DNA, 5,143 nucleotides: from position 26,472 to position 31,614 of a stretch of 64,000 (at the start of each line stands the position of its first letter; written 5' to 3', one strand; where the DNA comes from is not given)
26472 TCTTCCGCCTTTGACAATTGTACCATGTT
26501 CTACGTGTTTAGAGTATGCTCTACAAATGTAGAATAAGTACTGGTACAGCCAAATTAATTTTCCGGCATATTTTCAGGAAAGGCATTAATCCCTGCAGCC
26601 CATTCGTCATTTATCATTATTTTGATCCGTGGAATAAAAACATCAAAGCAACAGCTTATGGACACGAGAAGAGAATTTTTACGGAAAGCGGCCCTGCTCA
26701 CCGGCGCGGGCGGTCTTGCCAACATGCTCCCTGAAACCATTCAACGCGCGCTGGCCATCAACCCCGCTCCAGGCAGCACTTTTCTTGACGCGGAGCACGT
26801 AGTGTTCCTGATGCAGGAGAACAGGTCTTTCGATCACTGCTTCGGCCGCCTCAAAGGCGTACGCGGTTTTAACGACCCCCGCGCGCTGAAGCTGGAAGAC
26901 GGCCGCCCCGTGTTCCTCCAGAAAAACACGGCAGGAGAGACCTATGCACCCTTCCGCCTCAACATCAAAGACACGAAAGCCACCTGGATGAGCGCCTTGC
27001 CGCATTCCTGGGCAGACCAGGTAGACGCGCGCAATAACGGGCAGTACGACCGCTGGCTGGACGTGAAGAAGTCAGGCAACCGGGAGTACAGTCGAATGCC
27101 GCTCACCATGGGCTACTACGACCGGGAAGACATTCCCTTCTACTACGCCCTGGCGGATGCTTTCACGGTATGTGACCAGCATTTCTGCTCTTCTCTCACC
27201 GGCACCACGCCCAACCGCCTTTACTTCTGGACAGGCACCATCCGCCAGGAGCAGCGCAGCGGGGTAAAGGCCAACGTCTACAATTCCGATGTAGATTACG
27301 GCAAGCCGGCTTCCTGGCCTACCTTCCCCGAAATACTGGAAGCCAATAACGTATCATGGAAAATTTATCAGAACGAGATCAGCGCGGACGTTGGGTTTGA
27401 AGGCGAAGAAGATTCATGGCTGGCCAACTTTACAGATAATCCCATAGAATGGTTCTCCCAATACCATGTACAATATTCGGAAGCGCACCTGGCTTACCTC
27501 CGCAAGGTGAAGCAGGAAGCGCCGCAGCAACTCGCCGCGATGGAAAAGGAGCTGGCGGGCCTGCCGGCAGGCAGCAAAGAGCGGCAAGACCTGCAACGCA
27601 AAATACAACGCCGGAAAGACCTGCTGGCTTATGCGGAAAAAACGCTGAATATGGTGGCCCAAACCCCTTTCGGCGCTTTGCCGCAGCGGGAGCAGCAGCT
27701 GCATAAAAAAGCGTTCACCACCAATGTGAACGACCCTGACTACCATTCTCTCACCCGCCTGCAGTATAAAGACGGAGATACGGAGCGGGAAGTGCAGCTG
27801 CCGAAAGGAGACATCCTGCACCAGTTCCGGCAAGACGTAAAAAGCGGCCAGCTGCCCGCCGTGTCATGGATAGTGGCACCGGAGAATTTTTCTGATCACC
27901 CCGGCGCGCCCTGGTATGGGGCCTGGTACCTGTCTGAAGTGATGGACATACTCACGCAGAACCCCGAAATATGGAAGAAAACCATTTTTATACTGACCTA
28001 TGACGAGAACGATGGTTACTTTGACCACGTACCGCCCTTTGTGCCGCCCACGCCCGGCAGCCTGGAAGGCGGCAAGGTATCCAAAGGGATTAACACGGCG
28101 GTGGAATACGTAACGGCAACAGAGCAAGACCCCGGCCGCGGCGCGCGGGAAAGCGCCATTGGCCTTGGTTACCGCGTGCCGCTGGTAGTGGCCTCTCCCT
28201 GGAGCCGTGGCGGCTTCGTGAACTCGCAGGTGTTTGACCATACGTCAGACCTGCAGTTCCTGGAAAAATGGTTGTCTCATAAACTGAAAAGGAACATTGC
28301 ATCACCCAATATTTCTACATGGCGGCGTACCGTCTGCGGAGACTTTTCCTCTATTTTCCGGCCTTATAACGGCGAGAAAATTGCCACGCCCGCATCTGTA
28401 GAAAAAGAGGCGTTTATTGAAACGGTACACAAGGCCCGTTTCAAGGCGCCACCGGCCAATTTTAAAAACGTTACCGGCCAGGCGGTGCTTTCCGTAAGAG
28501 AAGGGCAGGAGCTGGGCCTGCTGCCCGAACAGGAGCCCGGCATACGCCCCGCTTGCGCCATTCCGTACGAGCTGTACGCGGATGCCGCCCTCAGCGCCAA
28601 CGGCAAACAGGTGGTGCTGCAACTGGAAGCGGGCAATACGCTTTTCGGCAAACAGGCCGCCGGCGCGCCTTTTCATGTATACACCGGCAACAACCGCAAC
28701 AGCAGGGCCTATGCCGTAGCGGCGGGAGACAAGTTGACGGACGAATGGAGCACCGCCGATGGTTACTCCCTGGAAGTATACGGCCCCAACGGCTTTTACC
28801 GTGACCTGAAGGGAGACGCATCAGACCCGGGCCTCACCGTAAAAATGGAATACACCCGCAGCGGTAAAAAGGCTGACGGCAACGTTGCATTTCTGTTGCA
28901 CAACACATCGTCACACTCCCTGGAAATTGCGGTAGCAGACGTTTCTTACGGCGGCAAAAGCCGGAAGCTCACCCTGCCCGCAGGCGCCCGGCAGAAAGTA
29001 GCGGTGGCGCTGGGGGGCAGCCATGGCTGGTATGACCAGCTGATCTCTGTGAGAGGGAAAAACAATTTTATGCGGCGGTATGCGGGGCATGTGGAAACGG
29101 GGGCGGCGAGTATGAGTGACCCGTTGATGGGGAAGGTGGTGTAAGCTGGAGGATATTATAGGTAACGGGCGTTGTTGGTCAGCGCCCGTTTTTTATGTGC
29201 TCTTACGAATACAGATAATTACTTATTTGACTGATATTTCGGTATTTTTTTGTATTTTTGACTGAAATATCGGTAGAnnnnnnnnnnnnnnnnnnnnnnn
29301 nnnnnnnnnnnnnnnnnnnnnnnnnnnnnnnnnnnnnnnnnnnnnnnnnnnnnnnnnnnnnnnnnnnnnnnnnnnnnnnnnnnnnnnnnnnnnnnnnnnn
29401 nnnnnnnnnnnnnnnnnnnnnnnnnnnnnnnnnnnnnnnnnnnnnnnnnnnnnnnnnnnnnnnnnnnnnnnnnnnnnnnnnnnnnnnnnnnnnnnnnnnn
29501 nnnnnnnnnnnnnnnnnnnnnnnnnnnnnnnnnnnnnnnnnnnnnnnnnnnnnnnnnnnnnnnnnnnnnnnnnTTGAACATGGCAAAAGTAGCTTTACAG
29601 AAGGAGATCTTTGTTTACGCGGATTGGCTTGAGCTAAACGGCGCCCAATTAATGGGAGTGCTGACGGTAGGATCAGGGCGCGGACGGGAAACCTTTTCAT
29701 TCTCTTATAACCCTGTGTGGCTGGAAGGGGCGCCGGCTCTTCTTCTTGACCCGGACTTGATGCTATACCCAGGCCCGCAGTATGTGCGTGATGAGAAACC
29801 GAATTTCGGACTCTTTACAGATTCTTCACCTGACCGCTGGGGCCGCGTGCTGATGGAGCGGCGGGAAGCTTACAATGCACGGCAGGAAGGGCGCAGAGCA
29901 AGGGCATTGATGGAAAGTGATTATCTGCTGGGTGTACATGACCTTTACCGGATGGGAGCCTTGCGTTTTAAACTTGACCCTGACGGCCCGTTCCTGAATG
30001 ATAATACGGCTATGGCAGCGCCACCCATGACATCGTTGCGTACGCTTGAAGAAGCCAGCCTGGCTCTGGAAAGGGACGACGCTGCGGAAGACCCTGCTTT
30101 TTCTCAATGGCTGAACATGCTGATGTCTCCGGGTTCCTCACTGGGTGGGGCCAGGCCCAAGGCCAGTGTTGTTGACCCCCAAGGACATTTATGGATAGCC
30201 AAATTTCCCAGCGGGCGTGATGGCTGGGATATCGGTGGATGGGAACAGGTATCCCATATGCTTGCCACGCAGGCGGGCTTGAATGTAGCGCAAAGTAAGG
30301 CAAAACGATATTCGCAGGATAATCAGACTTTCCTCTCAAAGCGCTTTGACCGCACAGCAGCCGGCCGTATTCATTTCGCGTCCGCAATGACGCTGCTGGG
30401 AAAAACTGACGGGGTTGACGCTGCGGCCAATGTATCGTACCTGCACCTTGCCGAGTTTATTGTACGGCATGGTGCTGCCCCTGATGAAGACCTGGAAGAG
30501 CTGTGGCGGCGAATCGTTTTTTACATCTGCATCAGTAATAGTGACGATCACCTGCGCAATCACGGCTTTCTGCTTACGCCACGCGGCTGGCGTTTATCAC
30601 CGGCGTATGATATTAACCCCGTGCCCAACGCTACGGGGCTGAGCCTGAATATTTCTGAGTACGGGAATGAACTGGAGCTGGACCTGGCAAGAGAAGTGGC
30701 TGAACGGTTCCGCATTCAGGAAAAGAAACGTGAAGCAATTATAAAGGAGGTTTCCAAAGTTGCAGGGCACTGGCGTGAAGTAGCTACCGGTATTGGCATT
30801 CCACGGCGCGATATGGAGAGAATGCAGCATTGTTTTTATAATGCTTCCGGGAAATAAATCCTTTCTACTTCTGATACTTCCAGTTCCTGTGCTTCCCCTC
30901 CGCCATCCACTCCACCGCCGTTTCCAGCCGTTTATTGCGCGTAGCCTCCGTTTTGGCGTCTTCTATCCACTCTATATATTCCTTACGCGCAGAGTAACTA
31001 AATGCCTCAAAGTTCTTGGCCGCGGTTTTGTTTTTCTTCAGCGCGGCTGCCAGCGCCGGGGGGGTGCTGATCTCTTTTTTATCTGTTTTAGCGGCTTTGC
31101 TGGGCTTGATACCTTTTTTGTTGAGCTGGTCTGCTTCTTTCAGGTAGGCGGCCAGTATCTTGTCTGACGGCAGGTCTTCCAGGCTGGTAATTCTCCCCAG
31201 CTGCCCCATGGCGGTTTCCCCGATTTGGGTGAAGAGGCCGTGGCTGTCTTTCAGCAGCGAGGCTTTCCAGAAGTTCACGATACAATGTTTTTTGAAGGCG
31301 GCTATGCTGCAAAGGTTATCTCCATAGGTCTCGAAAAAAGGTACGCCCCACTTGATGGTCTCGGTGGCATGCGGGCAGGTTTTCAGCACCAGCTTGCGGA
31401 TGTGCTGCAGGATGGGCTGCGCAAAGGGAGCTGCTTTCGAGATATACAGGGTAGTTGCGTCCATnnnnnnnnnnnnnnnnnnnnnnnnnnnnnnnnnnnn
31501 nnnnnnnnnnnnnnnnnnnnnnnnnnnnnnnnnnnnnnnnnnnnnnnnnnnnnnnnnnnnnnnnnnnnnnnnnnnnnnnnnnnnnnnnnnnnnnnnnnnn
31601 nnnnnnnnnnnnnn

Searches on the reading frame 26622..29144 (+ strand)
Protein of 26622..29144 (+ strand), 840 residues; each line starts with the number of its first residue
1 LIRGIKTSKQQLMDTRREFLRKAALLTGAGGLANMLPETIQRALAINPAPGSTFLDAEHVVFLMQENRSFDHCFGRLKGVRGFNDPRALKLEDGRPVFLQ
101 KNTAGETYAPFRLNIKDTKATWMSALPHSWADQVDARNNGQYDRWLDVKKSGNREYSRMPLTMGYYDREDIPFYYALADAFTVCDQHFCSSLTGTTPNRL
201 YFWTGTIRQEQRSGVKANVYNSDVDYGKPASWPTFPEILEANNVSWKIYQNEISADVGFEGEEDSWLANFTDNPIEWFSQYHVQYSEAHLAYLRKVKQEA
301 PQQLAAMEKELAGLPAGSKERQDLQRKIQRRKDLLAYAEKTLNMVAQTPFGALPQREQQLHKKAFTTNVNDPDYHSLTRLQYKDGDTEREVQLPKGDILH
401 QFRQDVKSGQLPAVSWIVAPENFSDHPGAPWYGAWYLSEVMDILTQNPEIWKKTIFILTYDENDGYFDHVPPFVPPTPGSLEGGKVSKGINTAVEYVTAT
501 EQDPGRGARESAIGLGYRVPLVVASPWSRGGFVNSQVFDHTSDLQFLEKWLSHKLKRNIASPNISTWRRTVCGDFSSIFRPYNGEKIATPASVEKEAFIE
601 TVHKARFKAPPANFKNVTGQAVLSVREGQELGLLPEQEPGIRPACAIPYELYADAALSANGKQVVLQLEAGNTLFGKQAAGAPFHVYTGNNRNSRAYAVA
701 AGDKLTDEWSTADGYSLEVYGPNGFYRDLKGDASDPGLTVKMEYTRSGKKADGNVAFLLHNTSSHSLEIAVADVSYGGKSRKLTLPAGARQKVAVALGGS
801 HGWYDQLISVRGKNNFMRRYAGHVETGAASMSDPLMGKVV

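Call 8: search_protein_families(library=pfam, proteins=[window:26622-29144:+], max_evalue=0.001)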
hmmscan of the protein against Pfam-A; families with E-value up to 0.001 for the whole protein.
window:26622-29144:+ (840 aa): 2 families
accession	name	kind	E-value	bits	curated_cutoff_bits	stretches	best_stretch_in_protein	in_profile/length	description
PF04185.19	Phosphoesterase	-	7.2e-97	325.2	23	2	58-289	2-223/356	Phosphoesterase family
PF05506.17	PLipase_C_C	-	9.8e-30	103.8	24.4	2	643-732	1-80/80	Bacterial phospholipase C, C-terminal domain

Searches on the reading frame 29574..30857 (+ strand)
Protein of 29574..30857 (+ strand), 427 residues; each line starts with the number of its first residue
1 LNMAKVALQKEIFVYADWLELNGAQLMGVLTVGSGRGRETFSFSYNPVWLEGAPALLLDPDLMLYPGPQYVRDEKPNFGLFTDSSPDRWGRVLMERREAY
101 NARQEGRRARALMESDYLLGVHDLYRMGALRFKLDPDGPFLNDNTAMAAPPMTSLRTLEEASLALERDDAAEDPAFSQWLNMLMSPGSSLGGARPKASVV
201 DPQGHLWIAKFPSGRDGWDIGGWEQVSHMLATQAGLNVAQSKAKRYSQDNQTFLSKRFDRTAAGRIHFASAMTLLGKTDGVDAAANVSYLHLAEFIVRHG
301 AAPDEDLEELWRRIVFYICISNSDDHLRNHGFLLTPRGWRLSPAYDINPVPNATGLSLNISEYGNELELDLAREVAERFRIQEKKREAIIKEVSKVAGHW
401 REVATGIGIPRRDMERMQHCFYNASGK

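Call 8: search_protein_families(library=pfam, proteins=[window:29574-30857:+], max_evalue=0.001)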
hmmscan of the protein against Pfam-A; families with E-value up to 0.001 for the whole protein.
window:29574-30857:+ (427 aa): 1 family
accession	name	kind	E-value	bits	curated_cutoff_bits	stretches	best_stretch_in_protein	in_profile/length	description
PF07804.18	HipA_C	-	3.6e-48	164.5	30.5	1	188-400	1-213/213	HipA-like C-terminal domain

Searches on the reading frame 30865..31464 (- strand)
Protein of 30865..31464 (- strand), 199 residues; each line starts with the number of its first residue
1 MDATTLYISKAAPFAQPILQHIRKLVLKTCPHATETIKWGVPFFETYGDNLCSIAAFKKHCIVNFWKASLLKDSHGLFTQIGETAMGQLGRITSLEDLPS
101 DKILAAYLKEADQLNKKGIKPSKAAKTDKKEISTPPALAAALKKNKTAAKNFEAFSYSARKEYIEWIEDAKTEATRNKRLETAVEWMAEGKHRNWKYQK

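Call 8: search_protein_families(library=pfam, proteins=[window:30865-31464:-], max_evalue=0.001)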
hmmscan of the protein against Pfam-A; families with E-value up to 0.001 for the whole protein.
window:30865-31464:- (199 aa): 3 families
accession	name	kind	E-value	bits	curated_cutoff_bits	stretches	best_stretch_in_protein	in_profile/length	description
PF13376.11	OmdA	-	3.9e-22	78.4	25.6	1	134-190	4-60/60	Bacteriocin-protection, YdeI or OmpD-Associated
PF08818.16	DUF1801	-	1.5e-18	67.4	27.2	1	16-111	2-84/85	Domain of unknown function (DU1801)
PF18899.5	DUF5655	-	1.7e-11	44.6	24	1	7-111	4-105/109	Domain of unknown function (DUF5655)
